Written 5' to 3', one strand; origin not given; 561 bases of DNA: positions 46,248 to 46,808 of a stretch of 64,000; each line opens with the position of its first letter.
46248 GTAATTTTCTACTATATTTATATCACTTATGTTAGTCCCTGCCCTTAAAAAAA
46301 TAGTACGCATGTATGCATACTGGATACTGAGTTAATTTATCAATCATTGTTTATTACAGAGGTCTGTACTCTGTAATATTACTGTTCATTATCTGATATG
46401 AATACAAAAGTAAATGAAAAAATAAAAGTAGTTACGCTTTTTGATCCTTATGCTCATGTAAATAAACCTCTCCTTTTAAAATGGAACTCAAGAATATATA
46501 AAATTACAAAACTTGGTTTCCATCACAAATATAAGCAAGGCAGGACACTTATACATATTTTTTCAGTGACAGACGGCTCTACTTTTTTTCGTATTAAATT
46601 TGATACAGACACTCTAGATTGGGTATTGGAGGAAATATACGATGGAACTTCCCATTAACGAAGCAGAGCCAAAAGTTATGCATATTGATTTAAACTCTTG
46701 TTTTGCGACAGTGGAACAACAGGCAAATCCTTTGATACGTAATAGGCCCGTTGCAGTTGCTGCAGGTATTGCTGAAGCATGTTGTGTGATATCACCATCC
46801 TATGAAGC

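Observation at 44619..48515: Damage-tolerance cassette: DnaQ-exonuclease::GIY-YIG (Cho-like) protein, a small overlapping ORF and a Y-family polymerase, with palindromes upstream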

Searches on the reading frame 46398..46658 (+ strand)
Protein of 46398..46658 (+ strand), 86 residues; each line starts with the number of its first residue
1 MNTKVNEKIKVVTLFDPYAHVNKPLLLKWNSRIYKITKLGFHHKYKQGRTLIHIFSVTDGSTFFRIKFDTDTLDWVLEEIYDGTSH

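Call 3: search_protein_families(library=pfam, proteins=[window:46398-46658:+], max_evalue=0.01)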
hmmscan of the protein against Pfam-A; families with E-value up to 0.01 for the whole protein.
window:46398-46658:+ (86 aa): 0 families

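Call 4: search_protein_families(library=ncbifam, proteins=[window:46398-46658:+], max_evalue=0.01)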
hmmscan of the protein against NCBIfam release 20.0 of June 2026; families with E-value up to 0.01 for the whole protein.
window:46398-46658:+ (86 aa): 0 families

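Call 5: find_homologous_proteins(query=window:46398-46655:+, max_evalue=0.01)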
Query window:46398-46655:+ (86 aa): 3 proteins with E <= 0.01 among 3 candidates.
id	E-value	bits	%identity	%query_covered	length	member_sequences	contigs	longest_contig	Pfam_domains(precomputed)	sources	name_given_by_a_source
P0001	3.2e-46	173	86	100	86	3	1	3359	-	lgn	-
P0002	1.5e-26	110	59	99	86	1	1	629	-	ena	-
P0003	4.7e-23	99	55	99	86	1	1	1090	-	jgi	-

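Call 6: search_protein_families(library=pfam, proteins=[window:46398-46655:+], max_evalue=10)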
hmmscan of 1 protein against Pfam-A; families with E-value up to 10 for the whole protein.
window:46398-46655:+ (86 aa): 0 families

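Call 8: find_encoding_contigs(protein=P0001, flank=10000)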
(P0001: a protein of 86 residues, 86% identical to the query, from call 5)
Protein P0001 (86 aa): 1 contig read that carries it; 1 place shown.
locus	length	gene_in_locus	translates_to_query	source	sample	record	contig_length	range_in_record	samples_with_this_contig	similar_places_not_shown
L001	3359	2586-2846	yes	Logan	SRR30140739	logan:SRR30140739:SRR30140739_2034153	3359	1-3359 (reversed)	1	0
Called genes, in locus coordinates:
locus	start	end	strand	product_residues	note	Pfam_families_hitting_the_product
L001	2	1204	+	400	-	?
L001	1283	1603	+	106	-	-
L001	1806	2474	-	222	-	PF02586:SRAP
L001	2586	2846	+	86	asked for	-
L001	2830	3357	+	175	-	PF00817:IMS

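Call 11: find_encoding_contigs(protein=P0002, flank=10000)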
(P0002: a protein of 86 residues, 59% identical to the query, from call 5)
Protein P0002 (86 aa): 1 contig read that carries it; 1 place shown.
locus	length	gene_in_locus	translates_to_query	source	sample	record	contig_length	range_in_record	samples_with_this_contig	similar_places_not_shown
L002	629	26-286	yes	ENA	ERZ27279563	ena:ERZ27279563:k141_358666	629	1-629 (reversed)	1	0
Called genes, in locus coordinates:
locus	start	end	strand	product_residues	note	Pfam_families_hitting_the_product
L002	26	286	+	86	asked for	-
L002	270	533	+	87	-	PF00817:IMS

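Call 12: find_encoding_contigs(protein=P0003, flank=10000)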
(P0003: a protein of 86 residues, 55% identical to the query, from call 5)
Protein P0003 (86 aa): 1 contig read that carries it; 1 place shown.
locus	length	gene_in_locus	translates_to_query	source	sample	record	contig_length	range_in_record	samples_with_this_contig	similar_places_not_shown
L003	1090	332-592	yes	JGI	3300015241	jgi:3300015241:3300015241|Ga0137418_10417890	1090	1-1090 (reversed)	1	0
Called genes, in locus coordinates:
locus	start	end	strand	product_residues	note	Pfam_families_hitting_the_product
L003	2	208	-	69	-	?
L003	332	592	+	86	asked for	-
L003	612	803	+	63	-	PF00817:IMS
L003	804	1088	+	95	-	?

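Call 13: find_related_loci(query=A1, collection=genome_contigs, flank=6000)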
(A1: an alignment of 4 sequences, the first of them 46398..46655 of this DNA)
Query A1 (86 aa) in genome_contigs; peptide patterns used: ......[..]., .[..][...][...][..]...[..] (x = any residue, [..] = any of these).
115 stretches matched a pattern; 11 encode a relative of the query (tblastn E <= 1e-3); 11 distinct loci.
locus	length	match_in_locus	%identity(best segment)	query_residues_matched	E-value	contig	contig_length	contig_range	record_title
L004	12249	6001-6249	52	1-83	7e-28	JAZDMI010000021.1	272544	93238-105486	MAG: Candidatus Gottesmanbacteria bacterium isolate MEGAHIT-group-0.642 k141_19530713, whole genome shotgun sequence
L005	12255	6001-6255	53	1-85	1e-27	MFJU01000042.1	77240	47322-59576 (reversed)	MAG: Candidatus Gottesmanbacteria bacterium RIFCSPLOWO2_01_FULL_42_22 rifcsplowo2_01_scaffold_943, whole genome shotgun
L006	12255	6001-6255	51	1-85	2e-27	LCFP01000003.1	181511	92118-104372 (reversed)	MAG: Candidatus Gottesmanbacteria bacterium GW2011_GWA2_43_14 UV73_C0003, whole genome shotgun sequence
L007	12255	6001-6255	46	1-85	4e-25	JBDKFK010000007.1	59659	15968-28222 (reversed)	MAG: Candidatus Parcubacteria bacterium isolate farmington_2019_sw_WHONDRS-S19S_0053_A_bin.38 scaffold_0000108, whole ge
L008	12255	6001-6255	46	1-85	1e-24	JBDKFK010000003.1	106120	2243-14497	MAG: Candidatus Parcubacteria bacterium isolate farmington_2019_sw_WHONDRS-S19S_0053_A_bin.38 scaffold_0000026, whole ge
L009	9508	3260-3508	39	1-83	1e-20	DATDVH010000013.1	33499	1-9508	MAG TPA_asm: Patescibacteria group bacterium isolate SMAG_U8079 k141_1142201, whole genome shotgun sequence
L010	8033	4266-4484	50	5-84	1e-20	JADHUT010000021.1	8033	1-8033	MAG: Candidatus Microgenomates bacterium isolate BS150m-G53 BS-150m-C8549, whole genome shotgun sequence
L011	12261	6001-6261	37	1-85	6e-20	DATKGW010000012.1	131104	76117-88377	MAG TPA_asm: Patescibacteria group bacterium isolate SMAG_U14561 k141_77616, whole genome shotgun sequence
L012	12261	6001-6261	39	1-85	7e-18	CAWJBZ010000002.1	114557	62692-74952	MAG: uncultured Candidatus Saccharibacteria bacterium isolate MFD04492.bin.2.31 genome assembly, contig: contig_45433, w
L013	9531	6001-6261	38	1-85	2e-17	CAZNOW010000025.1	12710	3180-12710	MAG TPA_asm: uncultured Candidatus Saccharibacteria bacterium isolate binchicken_co3_143 genome assembly, contig: NODE_1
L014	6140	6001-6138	30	1-46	3e-5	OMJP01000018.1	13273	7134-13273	bacterium isolate AM_2116 genome assembly, contig: k99_191891, whole genome shotgun sequence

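Call 16: predict_structure(alignment_id=A1)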
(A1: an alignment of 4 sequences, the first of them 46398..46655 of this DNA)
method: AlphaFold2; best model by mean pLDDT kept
length: 86 residues; sequences in the alignment: 4
mean_pLDDT: 85.7   pTM: 0.71
mean pLDDT of the five models: 85.7, 71.1, 65.8, 63.4, 62.2
residues with pLDDT >= 90: 40; 70-90: 41; 50-70: 3; < 50: 2
segments of 3 or more residues with pLDDT < 50: none
pLDDT, mean of each block of 10 residues (from residue 1): 84 83 85 89 89 90 91 91 59
secondary structure, 60 per line:
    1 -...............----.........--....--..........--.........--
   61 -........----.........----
elements in order: E2-16 E21-29 E32-35 E38-47 E50-58 E62-69 E74-82

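Call 17: search_protein_representatives(alignment_id=A1)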
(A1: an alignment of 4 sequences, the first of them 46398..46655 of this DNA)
Query: 4 sequences, 86 profile positions. Proteins with E-value up to 0.001 (for the whole library): 634; up to 1e-10: 203; up to 1e-30: 1. The best 150 are listed.
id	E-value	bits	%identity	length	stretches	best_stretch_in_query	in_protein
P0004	1.4e-31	124.3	-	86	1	1-85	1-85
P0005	1.8e-29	117.6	-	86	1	1-85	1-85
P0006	4.3e-29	116.4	-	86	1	1-84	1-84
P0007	1.1e-28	115.1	-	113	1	1-84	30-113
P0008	1.4e-28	114.7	-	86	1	1-84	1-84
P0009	1.9e-28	114.3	-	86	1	1-84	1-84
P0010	3.2e-27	110.4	-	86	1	1-85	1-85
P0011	6.1e-27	109.5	-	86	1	1-85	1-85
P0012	1.9e-26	107.9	-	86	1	1-84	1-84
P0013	1.9e-26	107.9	-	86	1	1-85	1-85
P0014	2.0e-26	107.8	-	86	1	1-83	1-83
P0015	2.8e-26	107.4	-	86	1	1-84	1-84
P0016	1.2e-25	105.4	-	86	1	1-84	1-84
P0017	1.6e-25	105.0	-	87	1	1-84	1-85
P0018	2.5e-25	104.3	-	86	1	1-85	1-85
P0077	7.3e-18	80.4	-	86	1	1-81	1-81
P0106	4.9e-16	74.5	-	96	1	1-82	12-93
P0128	1.9e-14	69.5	-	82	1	1-80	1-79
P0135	6.3e-14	67.8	-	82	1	1-80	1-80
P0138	1.2e-13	66.8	-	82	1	1-84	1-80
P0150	6.6e-13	64.5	-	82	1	1-83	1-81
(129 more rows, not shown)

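Call 21: search_protein_families(library=pfam, alignment_id=A2, max_evalue=0.1)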
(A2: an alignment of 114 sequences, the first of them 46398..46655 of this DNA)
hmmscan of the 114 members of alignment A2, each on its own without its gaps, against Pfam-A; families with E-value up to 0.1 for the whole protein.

A. member 1, window:46398-46655:+ (86 aa): 0 families

B. families by the number of members that match (of 114 scanned): 31 families (the first 25 are shown)
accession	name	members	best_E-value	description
PF20114.4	DUF6504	27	1.2e-05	Domain of unknown function (DUF6504)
PF01233.25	NMT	3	0.005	Myristoyl-CoA:protein N-myristoyltransferase, N-terminal domain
PF20548.3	DUF6762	2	0.0037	Family of unknown function (DUF6762)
PF05979.17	DUF896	2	0.048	Bacterial protein of unknown function (DUF896)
PF03307.20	Adeno_E3_15_3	1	0.008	Adenovirus 15.3kD protein in E3 region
PF06888.18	Put_Phosphatase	1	0.0085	Putative Phosphatase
PF21103.3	PH1_SSRP1-like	1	0.012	SSRP1 PH domain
PF13425.11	O-antigen_lig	1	0.013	O-antigen ligase like membrane protein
PF08207.18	EFP_N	1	0.014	Elongation factor P (EF-P) KOW-like domain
PF03405.20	FA_desaturase_2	1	0.021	Fatty acid desaturase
PF19260.4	DUF5903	1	0.022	Family of unknown function (DUF5903)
PF19039.6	ASK_PH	1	0.022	ASK kinase PH domain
PF09148.16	DUF1934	1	0.024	Domain of unknown function (DUF1934)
PF10985.13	DUF2805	1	0.027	Protein of unknown function (DUF2805)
PF10835.13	DUF2573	1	0.032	Protein of unknown function (DUF2573)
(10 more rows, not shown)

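Call 22: search_solved_structures(query=A2, max_evalue=10)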
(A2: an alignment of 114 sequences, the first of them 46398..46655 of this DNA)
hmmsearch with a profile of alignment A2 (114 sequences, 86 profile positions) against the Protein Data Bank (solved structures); distinct sequences matched with E-value up to 10: 1.
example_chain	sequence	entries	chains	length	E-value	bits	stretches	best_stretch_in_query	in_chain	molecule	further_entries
5xfm_A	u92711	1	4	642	0.03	17.7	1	23-67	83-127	Alpha-glucosidase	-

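Call 26: find_homologous_proteins(query=A2, max_evalue=0.001)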
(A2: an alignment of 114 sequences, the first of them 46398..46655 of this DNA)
Query A2 (114 sequences) (86 aa, profile of the alignment): 47 proteins with E <= 0.001 among 132 candidates.
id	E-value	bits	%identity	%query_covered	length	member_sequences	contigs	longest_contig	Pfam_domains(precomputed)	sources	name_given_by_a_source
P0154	4.2e-36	141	53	97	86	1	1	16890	-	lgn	-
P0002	1.4e-35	139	59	99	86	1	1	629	-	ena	-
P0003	3.3e-35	138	55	99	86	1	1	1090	-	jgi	-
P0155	4.6e-35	137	49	97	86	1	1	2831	-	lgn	-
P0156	6.7e-34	134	49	97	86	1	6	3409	-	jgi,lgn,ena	-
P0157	1.1e-33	133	47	99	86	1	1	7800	-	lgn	-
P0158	1.1e-33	133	49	100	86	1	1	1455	-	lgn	-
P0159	1.8e-33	132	54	95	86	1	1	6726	-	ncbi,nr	ncbi:hypothetical protein HGB07_04105 [Candidatus Roizmanbacteria bacterium]|nr:hypothetical protein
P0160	5.9e-33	131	52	99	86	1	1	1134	-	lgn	-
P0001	2.5e-32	129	86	100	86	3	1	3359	-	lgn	-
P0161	2.6e-32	129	48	99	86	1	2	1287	-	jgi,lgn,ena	jgi:hypothetical protein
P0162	3.4e-32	128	52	99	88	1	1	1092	-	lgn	-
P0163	4.3e-32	128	49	97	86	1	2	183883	-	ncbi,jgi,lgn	jgi:hypothetical protein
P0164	4.5e-32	128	45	99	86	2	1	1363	-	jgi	-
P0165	5.4e-32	128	38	100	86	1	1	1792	-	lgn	-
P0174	2.3e-28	116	45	99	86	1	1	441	-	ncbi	-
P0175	5.4e-28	115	37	97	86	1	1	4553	-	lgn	-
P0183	1.8e-26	110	44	99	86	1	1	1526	-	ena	-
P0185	7.1e-26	108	45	88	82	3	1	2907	-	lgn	-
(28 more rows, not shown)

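Call 34: search_protein_families(library=ncbifam, alignment_id=A2, max_evalue=0.1)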
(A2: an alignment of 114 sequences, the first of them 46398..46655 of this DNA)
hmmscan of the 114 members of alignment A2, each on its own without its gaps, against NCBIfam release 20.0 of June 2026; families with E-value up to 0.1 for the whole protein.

A. member 1, window:46398-46655:+ (86 aa): 0 families

B. families by the number of members that match (of 114 scanned): 16 families
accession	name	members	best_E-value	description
NF002114.0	PRK00951.2-4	1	0.004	imidazoleglycerol-phosphate dehydratase HisB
TIGR02861.1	SASP_H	1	0.02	H-type small acid-soluble spore protein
NF049973.1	radical_Rv1681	1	0.022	Rv1681 family radical SAM protein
NF007703.0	PRK10391.1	1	0.029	transcription modulator YdgT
TIGR03643.1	TIGR03643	1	0.03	TIGR03643 family protein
TIGR03323.1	alt_F1F0_F1_gam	1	0.051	alternate F1F0 ATPase, F1 subunit gamma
NF008805.1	PRK11824.1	1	0.057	polyribonucleotide nucleotidyltransferase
NF047614.1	LIC11469_fam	1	0.06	LIC11469 family lipoprotein adhesin Lsa20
NF011585.0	PRK15009.1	1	0.063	GDP-mannose pyrophosphatase NudK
TIGR03591.1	polynuc_phos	1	0.073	polyribonucleotide nucleotidyltransferase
NF047877.1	Lsa14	1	0.075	adhesin Lsa14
TIGR03390.1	ascorbOXfungal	1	0.078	L-ascorbate oxidase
NF010308.0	PRK13745.1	1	0.081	anaerobic sulfatase-maturation protein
NF008893.0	PRK11924.2-3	1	0.089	RNA polymerase sigma factor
NF058561.1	BT_2158_fam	1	0.089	glycoside 3-dehydrogenase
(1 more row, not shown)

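Call 36: predict_structure(alignment_id=A2)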
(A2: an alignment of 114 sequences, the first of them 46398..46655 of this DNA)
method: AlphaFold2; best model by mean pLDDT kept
length: 86 residues; sequences in the alignment: 114
mean_pLDDT: 93.3   pTM: 0.81
mean pLDDT of the five models: 93.3, 93.1, 92.3, 92.0, 91.7
residues with pLDDT >= 90: 74; 70-90: 9; 50-70: 1; < 50: 2
segments of 3 or more residues with pLDDT < 50: none
pLDDT, mean of each block of 10 residues (from residue 1): 91 94 95 96 96 97 97 97 66
secondary structure, 60 per line:
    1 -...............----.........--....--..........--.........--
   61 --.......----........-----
elements in order: E2-16 E21-29 E32-35 E38-47 E50-58 E63-69 E74-81

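Call 50: fold_search(model_id=the predicted structure, library=pdb)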
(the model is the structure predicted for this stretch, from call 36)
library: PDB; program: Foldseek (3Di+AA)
matches with E <= 10: 547; with E <= 0.001: 0
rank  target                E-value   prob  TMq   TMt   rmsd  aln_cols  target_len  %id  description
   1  3ve1_C                2.3e-01  0.57  0.34  0.08  10.6        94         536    8  The 2.9 angstrom crystal structure of Transferrin binding protein B (TbpB) from serogroup B M982 Neisseria meningitidi (released 2012-02-22)
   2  5kkx_A                4.0e-01  0.60  0.37  0.16  10.0        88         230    6  Crystal structure of a TbpB C-lobe mutant from Neisseria meningitidis M982 (released 2017-07-19)
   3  4o4u_A                4.2e-01  0.33  0.28  0.07   9.8        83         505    8  Crystal structure of the vaccine antigen Transferrin Binding Protein B (TbpB) mutant Trp-176-Ala from Haemophilus para (released 2015-01-14)
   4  3ve1_A                5.0e-01  0.23  0.28  0.07  11.1        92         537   11  The 2.9 angstrom crystal structure of Transferrin binding protein B (TbpB) from serogroup B M982 Neisseria meningitidi (released 2012-02-22)
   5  1lfo                  5.6e-01  0.15  0.26  0.19  13.6       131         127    8  LIVER FATTY ACID BINDING PROTEIN-OLEATE COMPLEX (released 1997-06-16)
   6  4i3c_A                5.9e-01  0.13  0.26  0.18  13.5       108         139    8  Crystal structure of fluorescent protein UnaG N57Q mutant (released 2013-06-19)
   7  8suw_P                8.2e-01  0.08  0.21  0.06  12.3        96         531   11  E. coli SIR2-HerA complex (dodecamer SIR2 bound 4 protomers of HerA) (released 2024-03-27)
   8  3nec_B                9.1e-01  0.51  0.35  0.21   3.9        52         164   10  Crystal Structure of Toxoplasma gondii Profilin (released 2010-09-29)
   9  8qca_D                9.1e-01  0.16  0.31  0.11   9.5        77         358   13  CryoEM structure of a S. Cerevisiae Ski2387 complex in the closed state bound to RNA (released 2023-11-15)
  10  3dpp_A                9.6e-01  0.23  0.37  0.17  14.1        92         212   12  Crystal structure of the substrate binding domain of E. coli DnaK in complex with a long pyrrhocoricin-derived inhibit (released 2009-03-10)
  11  6l7x                  9.6e-01  0.09  0.24  0.14  12.4       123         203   10  Crystal structure of Cet1 from Trypanosoma cruzi in complex with #951 ligand (released 2020-06-03)
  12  3nec_C                1.0e+00  0.44  0.34  0.21   4.1        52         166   10  Crystal Structure of Toxoplasma gondii Profilin (released 2010-09-29)
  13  5kkx_B                1.0e+00  0.28  0.35  0.15  10.4        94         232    7  Crystal structure of a TbpB C-lobe mutant from Neisseria meningitidis M982 (released 2017-07-19)
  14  3dpo_A                1.0e+00  0.21  0.37  0.16  13.3        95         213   10  Crystal structure of the substrate binding domain of E. coli DnaK in complex with a short pyrrhocoricin-derived inhibi (released 2009-03-10)
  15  6l7w_B                1.0e+00  0.08  0.23  0.14  11.7       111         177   10  Crystal structure of Cet1 from Trypanosoma cruzi in complex with manganese ion. (released 2020-06-03)
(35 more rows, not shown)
